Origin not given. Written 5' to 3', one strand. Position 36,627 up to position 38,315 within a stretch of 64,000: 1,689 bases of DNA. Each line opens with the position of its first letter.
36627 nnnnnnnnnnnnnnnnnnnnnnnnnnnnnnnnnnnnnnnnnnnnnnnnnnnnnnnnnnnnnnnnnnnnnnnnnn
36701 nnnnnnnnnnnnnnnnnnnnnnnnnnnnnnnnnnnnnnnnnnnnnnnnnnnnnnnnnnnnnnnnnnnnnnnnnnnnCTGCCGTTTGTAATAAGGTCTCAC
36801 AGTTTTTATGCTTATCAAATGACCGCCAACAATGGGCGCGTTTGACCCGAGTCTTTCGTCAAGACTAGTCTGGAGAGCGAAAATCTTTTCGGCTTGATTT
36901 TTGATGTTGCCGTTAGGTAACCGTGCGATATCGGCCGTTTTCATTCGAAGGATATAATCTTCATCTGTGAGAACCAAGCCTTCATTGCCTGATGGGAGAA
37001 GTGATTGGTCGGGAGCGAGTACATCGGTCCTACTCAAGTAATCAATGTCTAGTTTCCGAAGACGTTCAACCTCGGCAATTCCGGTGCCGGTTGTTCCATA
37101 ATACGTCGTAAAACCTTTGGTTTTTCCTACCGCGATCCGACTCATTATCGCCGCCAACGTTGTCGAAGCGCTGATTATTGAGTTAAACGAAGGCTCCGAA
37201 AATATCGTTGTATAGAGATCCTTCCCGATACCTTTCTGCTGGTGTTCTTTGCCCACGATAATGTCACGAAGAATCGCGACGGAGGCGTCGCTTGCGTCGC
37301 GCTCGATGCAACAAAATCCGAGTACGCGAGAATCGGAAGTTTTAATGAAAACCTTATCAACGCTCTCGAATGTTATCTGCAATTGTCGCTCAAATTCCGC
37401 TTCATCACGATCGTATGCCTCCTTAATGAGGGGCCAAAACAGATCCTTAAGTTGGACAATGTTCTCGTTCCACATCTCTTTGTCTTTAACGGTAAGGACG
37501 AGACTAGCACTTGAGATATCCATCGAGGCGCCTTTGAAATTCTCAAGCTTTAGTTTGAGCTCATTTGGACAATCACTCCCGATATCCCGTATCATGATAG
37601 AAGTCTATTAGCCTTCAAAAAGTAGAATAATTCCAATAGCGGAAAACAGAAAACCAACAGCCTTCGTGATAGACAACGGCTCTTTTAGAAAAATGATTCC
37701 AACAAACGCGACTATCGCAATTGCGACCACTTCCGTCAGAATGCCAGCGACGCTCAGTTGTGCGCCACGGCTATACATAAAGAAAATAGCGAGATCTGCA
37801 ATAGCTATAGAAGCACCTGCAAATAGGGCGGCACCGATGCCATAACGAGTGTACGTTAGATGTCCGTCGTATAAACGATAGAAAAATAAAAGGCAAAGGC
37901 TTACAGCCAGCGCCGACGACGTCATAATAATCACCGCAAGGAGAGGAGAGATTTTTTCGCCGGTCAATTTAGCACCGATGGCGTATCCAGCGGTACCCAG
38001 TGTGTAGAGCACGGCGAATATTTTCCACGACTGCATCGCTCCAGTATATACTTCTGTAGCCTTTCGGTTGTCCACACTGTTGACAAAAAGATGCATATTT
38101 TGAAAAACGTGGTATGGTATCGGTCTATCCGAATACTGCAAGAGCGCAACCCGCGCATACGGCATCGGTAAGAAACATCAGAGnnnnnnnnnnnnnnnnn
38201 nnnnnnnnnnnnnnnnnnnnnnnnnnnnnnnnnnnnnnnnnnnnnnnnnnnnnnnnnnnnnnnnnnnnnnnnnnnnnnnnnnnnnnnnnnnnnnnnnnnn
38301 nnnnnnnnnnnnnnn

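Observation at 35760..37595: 611-aa GNAT-acyltransferase fused to a Rossmann-like domain inside the polyamine cluster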

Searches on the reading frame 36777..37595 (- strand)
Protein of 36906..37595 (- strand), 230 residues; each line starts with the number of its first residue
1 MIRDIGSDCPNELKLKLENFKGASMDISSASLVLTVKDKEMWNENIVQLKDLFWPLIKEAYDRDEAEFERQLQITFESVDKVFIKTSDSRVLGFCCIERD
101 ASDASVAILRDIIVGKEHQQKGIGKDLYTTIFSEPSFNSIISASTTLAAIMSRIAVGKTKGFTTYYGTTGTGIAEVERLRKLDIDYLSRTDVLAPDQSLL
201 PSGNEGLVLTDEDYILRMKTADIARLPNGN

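Call 12: search_protein_families(library=pfam, proteins=[window:36906-37595:-], max_evalue=10)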
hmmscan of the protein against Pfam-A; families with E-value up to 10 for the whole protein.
seq(230 aa): 3 families
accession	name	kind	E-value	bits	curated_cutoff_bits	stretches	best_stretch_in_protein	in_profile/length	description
PF00583.31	Acetyltransf_1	-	6.9e-06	26.8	20.7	1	51-131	6-84/116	Acetyltransferase (GNAT) family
PF13508.13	Acetyltransf_7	-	4e-05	24.4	27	1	82-131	5-53/84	Acetyltransferase (GNAT) domain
PF13673.13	Acetyltransf_10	-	0.0051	17.2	23.6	1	74-132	24-77/128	Acetyltransferase (GNAT) domain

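Call 27: search_solved_structures(query=A1, max_evalue=10, show_alignments=2)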
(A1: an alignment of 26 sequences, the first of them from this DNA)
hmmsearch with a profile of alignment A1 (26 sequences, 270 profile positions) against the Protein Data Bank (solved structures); distinct sequences matched with E-value up to 10: 47.
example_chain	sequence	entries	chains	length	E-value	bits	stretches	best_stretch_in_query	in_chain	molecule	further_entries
6sjy_A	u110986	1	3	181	0.00064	22.3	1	90-149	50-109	L-2,4-diaminobutyric acid acetyltransferase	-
6sk1_A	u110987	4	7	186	0.00068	22.2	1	90-149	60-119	L-2,4-diaminobutyric acid acetyltransferase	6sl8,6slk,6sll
5f46_A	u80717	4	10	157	0.0058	19.2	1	61-139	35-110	aminoglycoside acetyltransferase meta-AAC0020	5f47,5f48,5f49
5u08_A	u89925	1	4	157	0.0059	19.1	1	61-139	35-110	aminoglycoside acetyltransferase meta-AAC0020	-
1wwz_A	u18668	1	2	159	0.0099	18.4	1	87-137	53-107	hypothetical protein PH1933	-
5xxr_A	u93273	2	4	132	0.01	18.4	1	90-141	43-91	Protein RibT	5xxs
3pp9_A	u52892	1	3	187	0.011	18.3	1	91-139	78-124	Putative streptothricin acetyltransferase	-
4mbu_A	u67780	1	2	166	0.016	17.7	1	87-146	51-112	Similar to N-acetyltransferase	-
3bln_A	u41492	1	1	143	0.019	17.5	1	93-155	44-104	Acetyltransferase GNAT family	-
8a9o_A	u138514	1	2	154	0.046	16.2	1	56-139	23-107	DpA polyamine acetyltransferase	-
8a9n_A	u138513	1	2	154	0.047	16.2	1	56-139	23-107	Acetyltransferase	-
6wqb_A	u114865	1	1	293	0.052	16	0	72-141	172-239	N-terminal acetyltransferase, GNAT family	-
6wqc_A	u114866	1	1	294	0.053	16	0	72-141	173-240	N-terminal acetyltransferase, GNAT family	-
9mgt_A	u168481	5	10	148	0.068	15.7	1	89-144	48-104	Aminoglycoside N-acetyltransferase AAC(3)-XI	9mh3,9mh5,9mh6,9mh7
5z6n_A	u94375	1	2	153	0.098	15.1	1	96-142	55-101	Protein ElaA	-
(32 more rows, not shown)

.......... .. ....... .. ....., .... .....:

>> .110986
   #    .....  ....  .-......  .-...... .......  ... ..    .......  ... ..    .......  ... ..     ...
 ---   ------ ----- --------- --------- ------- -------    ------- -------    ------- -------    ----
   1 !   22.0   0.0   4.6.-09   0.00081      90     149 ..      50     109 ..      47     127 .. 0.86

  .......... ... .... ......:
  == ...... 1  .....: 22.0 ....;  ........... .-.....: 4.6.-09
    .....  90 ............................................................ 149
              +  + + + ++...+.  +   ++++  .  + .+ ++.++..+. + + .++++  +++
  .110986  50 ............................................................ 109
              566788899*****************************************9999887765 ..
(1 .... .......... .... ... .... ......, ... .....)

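Call 29: search_protein_families(library=pfam, alignment_id=A1, max_evalue=0.1)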
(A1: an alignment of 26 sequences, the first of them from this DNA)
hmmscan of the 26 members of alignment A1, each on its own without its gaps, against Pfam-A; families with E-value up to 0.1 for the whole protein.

A. member 1, seq(273 aa): 4 families
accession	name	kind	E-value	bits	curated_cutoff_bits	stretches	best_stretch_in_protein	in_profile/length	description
PF00583.31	Acetyltransf_1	-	9.4e-06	26.3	20.7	1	51-131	6-84/116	Acetyltransferase (GNAT) family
PF13508.13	Acetyltransf_7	-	5.1e-05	24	27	1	82-131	5-53/84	Acetyltransferase (GNAT) domain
PF13673.13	Acetyltransf_10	-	0.0071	16.8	23.6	1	75-132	25-77/128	Acetyltransferase (GNAT) domain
PF10877.13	DUF2671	-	0.057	13.7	23.2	0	219-250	44-75/89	Protein of unknown function (DUF2671)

B. families by the number of members that match (of 26 scanned): 9 families
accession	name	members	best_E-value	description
PF00583.31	Acetyltransf_1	24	6.5e-11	Acetyltransferase (GNAT) family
PF13508.13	Acetyltransf_7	23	1.4e-06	Acetyltransferase (GNAT) domain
PF13673.13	Acetyltransf_10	16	1.1e-05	Acetyltransferase (GNAT) domain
PF22025.1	ThiI_fer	2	0.013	ThiI ferredoxin-like domain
PF14542.12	Acetyltransf_CG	2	0.016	GCN5-related N-acetyl-transferase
PF18015.7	Acetyltransf_19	1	0.0016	Acetyltransferase (GNAT) domain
PF14860.11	DrrA_P4M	1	0.049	DrrA phosphatidylinositol 4-phosphate binding domain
PF10877.13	DUF2671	1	0.057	Protein of unknown function (DUF2671)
PF08445.16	FR47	1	0.058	FR47-like protein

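Call 33: find_homologous_proteins(query=A1, max_evalue=0.001)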
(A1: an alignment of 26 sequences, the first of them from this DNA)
Query A1 (26 sequences) (273 aa, profile of the alignment): 6 proteins with E <= 0.001 among 8000 candidates.
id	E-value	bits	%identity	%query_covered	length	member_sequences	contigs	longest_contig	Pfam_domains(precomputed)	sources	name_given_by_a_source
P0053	8.1e-78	279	54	91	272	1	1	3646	PF13508.14,PF00583.32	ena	-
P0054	1.7e-77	278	56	91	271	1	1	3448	PF13508.14,PF00583.32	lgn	-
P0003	1.1e-74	269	44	93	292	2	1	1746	-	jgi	-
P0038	3.3e-74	268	23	68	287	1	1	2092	-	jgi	jgi:hypothetical protein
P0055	4.3e-73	264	40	91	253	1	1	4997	PF00583.32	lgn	-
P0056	6.6e-73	263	44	95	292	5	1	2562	-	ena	-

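Call 39: find_related_loci(query=A5, collection=metagenome_contigs, flank=10000)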
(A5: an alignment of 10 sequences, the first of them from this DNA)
Query A5 (273 aa) in metagenome_contigs; peptide patterns used: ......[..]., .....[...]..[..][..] (x = any residue, [..] = any of these).
71 stretches matched a pattern; 5 encode a relative of the query (tblastn E <= 1e-3); 5 distinct loci.
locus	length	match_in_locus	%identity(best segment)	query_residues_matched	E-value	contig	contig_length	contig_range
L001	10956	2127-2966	44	11-267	1e-70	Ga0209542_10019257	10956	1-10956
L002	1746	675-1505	44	11-264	5e-72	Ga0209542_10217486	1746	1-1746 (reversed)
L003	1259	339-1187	44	8-264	1e-72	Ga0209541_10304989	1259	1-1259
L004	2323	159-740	44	4-201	7e-51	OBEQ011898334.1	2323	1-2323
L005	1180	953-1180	49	4-81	1e-18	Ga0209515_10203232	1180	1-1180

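Call 41: find_encoding_contigs(protein=P0055, flank=10000)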
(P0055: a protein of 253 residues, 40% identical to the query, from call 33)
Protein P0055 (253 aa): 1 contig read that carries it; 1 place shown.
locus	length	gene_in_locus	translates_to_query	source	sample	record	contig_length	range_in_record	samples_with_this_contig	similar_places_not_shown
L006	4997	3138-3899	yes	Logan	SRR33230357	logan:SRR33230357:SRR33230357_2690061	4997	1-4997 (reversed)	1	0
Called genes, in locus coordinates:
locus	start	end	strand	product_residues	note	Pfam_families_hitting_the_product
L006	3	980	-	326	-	?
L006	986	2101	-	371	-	PF01916:DS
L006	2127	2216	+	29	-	-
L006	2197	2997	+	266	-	PF01026:TatD_DNase (weak), PF04909:Amidohydro_2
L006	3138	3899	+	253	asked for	PF00583:Acetyltransf_1 (weak)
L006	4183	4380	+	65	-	-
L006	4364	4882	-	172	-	-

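Call 42: find_encoding_contigs(protein=P0053, flank=10000)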
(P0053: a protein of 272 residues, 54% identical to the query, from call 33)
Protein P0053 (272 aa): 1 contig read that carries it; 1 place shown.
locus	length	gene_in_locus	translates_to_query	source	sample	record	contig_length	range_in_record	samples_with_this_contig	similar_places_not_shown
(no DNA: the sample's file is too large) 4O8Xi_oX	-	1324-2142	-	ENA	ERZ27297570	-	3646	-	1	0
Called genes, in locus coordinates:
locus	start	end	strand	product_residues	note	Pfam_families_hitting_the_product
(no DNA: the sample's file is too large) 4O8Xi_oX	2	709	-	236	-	?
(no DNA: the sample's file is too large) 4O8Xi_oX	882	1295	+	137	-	-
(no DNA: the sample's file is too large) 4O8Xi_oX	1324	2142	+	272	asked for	PF00583:Acetyltransf_1 (weak), PF13508:Acetyltransf_7 (weak)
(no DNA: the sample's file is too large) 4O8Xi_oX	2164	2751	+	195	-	-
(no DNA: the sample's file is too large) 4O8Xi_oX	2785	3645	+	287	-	?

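Call 43: find_encoding_contigs(protein=P0054, flank=10000)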
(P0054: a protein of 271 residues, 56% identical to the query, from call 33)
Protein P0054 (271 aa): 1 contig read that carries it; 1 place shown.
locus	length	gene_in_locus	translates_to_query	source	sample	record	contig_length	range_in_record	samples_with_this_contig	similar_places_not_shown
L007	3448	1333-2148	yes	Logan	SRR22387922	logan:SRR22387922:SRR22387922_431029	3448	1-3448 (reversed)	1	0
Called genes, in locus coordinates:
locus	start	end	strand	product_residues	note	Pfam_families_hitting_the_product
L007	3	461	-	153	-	?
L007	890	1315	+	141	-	PF00892:EamA (weak)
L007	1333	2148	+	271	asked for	PF00583:Acetyltransf_1 (weak), PF13508:Acetyltransf_7 (weak)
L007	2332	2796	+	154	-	-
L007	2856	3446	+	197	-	?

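Call 53: search_protein_families(library=pfam, proteins=[L001:3025-4494:-, L007:890-1315:+, L007:2332-2796:+, L007:2856-3446:+, L006:3-980:-, L006:4364-4882:-], max_evalue=0.01)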
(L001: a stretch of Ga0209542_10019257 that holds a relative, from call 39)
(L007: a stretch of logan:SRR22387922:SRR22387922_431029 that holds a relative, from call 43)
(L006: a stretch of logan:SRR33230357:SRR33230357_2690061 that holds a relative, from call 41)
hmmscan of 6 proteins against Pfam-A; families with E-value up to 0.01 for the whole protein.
L001:3025-4494:- (489 aa): 2 families
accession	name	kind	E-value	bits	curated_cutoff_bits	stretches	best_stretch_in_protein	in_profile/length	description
PF02274.22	ADI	-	6.3e-19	68.7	22.8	2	432-485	321-374/377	Arginine deiminase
PF19420.4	DDAH_eukar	-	0.0013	18.5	23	1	251-483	30-287/291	N,N dimethylarginine dimethylhydrolase, eukaryotic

L007:890-1315:+ (141 aa): 2 families
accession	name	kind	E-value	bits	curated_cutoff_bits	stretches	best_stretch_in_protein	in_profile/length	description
PF00892.27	EamA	-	1.1e-05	26.1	28.2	1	5-139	5-134/135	EamA-like transporter family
PF20394.4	DUF6688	-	0.0023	18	26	1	5-55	86-136/248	DUF6688 N-terminal domain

L007:2332-2796:+ (154 aa): 0 families

L007:2856-3446:+ (197 aa): 3 families
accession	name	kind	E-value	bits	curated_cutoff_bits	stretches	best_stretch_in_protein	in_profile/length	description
PF03435.24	Sacchrp_dh_NADP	-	9.8e-34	116.9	25.1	1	6-139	1-129/129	Saccharopine dehydrogenase NADP binding domain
PF00106.31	adh_short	-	0.0046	16.9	26.6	0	5-78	2-72/195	short chain dehydrogenase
PF01370.27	Epimerase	-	0.0071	16.2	20.9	1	6-87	1-73/240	NAD dependent epimerase/dehydratase family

L006:3-980:- (326 aa): 1 family
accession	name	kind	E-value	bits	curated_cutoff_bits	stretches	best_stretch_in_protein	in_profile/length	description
PF00491.26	Arginase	-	1.1e-50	173.2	22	1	31-323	2-259/280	Arginase family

L006:4364-4882:- (172 aa): 0 families

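Call 79: find_related_loci(query=A5, collection=genome_contigs, flank=10000)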
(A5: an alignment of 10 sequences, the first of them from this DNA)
Query A5 (273 aa) in genome_contigs; peptide patterns used: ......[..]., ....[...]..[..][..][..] (x = any residue, [..] = any of these).
45 stretches matched a pattern; 2 encode a relative of the query (tblastn E <= 1e-3); 2 distinct loci.
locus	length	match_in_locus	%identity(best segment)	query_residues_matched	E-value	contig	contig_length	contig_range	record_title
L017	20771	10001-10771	54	16-264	5e-86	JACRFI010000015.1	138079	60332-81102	MAG: Candidatus Kaiserbacteria bacterium isolate NC_groundwater_1721_Pr3_B-0.1um_51_76 SR-2_scaffold_141_1913966, whole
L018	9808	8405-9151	39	12-264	5e-57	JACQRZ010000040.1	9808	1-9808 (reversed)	MAG: Candidatus Uhrbacteria bacterium isolate NC_groundwater_1372_Ag_S-0.2um_44_36 S_p2_S4_coassembly_k141_2460097, whol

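Call 90: search_protein_families(library=pfam, proteins=[L018:396-3371:-, L018:3512-4549:-, L018:4742-5677:+, L018:5681-6616:+, L018:7572-8378:+, L018:9162-9779:+, L017:12304-12891:+, L017:10826-10999:-], max_evalue=0.01)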
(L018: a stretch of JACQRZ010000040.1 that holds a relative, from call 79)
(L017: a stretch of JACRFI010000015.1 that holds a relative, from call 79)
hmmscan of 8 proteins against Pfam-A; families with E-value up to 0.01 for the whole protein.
L018:396-3371:- (991 aa): 0 families

L018:3512-4549:- (345 aa): 1 family
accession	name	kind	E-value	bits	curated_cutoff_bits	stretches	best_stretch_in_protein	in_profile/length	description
PF01551.29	Peptidase_M23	-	9.1e-07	29.4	28.7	1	215-317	2-90/96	Peptidase family M23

L018:4742-5677:+ (311 aa): 10 families
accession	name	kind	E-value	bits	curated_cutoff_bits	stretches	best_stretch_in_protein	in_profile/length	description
PF01370.27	Epimerase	-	8e-63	212.5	20.9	1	5-243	3-240/240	NAD dependent epimerase/dehydratase family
PF16363.11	GDP_Man_Dehyd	-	8.8e-58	196.8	27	1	5-305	2-332/332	GDP-mannose 4,6 dehydratase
PF01073.25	3Beta_HSD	-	6.5e-30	104.5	22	1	4-238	1-244/280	3-beta hydroxysteroid dehydrogenase/isomerase family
PF02719.21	Polysacc_synt_2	-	2.9e-19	69.8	20.2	1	5-270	3-257/293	Polysaccharide biosynthesis protein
PF07993.18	NAD_binding_4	-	3.2e-13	49.9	20.1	2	67-176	86-209/258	Male sterility protein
PF04321.23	RmlD_sub_bind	-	1.4e-08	34.6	27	1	2-176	2-153/287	RmlD substrate binding domain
PF13460.12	NAD_binding_10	-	9.1e-06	26.1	27.2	1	7-153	1-129/184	NAD(P)H-binding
PF08659.16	KR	-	0.00036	21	22.6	1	3-126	3-143/180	KR domain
PF05368.20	NmrA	-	0.0055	16.8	27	1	4-123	6-110/298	NmrA-like family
PF00106.31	adh_short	-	0.0062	16.5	26.6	0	4-110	4-122/195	short chain dehydrogenase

L018:5681-6616:+ (311 aa): 2 families
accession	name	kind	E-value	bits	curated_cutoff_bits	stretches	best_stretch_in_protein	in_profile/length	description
PF02272.25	DHHA1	-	1.9e-05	25.5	25.9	1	232-270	40-83/102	DHHA1 domain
PF01368.27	DHH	-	0.00031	21.5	28.1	1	6-114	1-106/125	DHH family, N-terminal domain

L018:7572-8378:+ (268 aa): 1 family
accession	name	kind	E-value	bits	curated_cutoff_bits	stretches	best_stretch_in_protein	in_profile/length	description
PF04909.20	Amidohydro_2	-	4.8e-30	105.8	26.4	1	3-261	1-288/289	Amidohydrolase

L018:9162-9779:+ (205 aa): 2 families
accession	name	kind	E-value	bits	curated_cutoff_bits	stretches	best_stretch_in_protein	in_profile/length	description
PF00730.31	HhH-GPD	-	2.4e-22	79.7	26.2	1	38-174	1-108/108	HhH-GPD superfamily base excision DNA repair protein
PF00633.29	HHH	-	2.1e-07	30.9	24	1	104-130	2-28/30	Helix-hairpin-helix motif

L017:12304-12891:+ (195 aa): 0 families

L017:10826-10999:- (57 aa): 0 families

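Call 101: search_protein_families(library=pfam, proteins=[L007:2332-2796:+], max_evalue=0.05)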
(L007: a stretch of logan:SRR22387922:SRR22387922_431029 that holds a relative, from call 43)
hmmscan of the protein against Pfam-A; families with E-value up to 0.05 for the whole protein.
L007:2332-2796:+ (154 aa): 1 family
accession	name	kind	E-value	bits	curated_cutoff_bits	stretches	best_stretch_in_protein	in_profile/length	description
PF02923.21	BamHI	-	0.019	15.2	22.8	1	66-113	82-129/157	Restriction endonuclease BamHI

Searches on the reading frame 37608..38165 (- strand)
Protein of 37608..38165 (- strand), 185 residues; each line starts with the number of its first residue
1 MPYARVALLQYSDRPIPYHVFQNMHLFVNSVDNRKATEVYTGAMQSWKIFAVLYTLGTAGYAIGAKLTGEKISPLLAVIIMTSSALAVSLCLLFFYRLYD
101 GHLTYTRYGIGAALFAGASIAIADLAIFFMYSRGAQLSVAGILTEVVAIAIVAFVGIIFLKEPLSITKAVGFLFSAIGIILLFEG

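Call 3: search_protein_families(library=pfam, proteins=[window:37608-38165:-], max_evalue=1)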
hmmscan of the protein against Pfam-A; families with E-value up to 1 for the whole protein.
window:37608-38165:- (185 aa): 4 families
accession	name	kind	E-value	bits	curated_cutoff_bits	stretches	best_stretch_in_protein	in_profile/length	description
PF00892.27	EamA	-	1.9e-06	28.6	28.2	1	46-183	2-134/135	EamA-like transporter family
PF20394.4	DUF6688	-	2.2e-05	24.7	26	1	43-101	80-138/248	DUF6688 N-terminal domain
PF04342.18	DMT_6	-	0.11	13.2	25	1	141-183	62-104/104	Putative member of DMT superfamily (DUF486)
PF10639.15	TMEM234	-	0.4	11.2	30.1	1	127-182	57-112/113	Putative transmembrane family 234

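Call 4: search_protein_families(library=ncbifam, proteins=[window:37608-38165:-], max_evalue=1)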
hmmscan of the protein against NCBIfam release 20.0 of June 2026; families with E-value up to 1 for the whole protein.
window:37608-38165:- (185 aa): 0 families
